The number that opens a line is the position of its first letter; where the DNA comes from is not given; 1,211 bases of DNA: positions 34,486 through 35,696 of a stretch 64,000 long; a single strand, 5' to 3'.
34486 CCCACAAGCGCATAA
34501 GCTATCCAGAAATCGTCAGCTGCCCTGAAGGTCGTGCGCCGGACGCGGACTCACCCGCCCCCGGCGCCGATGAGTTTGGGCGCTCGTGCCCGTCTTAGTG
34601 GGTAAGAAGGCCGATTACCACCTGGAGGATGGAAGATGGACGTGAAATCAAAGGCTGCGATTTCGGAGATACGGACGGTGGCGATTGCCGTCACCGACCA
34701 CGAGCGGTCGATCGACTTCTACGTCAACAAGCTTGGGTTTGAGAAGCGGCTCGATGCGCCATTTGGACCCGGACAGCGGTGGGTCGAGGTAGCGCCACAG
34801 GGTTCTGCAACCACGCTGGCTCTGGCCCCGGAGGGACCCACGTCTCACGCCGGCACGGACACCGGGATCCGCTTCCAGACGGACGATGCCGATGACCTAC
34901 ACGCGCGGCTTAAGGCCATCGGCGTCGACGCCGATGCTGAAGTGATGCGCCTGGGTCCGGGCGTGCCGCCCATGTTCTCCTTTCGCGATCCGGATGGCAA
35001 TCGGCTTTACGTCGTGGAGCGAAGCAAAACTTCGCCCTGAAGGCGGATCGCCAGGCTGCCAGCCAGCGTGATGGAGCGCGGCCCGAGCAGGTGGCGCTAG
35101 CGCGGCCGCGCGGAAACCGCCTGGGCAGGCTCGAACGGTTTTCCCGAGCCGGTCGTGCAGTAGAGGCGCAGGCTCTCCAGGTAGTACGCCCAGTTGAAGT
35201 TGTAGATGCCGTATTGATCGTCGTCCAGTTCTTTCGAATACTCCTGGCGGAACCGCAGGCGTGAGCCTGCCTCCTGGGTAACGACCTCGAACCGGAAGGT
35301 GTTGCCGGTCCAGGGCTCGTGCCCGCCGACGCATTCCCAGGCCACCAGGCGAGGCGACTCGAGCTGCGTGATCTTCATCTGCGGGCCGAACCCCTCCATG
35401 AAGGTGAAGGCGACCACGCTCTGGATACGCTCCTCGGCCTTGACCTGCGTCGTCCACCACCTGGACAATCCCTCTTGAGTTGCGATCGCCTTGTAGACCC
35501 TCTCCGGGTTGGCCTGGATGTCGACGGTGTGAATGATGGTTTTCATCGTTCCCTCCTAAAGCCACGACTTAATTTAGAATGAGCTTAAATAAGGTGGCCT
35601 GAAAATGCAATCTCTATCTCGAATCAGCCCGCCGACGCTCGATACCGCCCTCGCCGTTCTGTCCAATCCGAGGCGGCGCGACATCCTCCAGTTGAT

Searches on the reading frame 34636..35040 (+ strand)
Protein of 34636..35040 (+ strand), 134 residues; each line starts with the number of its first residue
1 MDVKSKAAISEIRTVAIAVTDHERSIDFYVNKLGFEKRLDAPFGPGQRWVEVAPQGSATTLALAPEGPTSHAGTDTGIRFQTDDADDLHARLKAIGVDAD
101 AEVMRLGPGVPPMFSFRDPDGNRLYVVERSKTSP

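Call 51: search_protein_families(library=pfam, proteins=[window:34636-35040:+], max_evalue=0.001)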
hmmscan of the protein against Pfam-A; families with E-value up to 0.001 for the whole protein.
window:34636-35040:+ (134 aa): 2 families
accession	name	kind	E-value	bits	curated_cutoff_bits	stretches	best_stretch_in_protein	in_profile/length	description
PF00903.31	Glyoxalase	-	7e-16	59.2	20.6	1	14-124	4-119/121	Glyoxalase/Bleomycin resistance protein/Dioxygenase superfamily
PF18029.7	Glyoxalase_6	-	0.00011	23.3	23.6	1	15-126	2-105/106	Glyoxalase-like domain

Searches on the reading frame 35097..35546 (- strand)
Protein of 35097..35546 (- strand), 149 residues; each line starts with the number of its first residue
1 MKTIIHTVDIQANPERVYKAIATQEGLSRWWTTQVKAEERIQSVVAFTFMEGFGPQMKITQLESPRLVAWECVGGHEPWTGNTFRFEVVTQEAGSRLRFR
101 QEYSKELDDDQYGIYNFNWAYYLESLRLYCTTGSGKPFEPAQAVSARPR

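Call 51: search_protein_families(library=pfam, proteins=[window:35097-35546:-], max_evalue=0.001)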
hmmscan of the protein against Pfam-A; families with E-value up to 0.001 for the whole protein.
window:35097-35546:- (149 aa): 2 families
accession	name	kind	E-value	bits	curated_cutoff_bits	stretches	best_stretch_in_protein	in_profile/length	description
PF08327.17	AHSA1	-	4.7e-09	37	22.1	1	12-129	2-123/125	Activator of Hsp90 ATPase homolog 1-like protein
PF10604.15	Polyketide_cyc2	-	1.2e-06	29.4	27.4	1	3-104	3-109/142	Polyketide cyclase / dehydrase and lipid transport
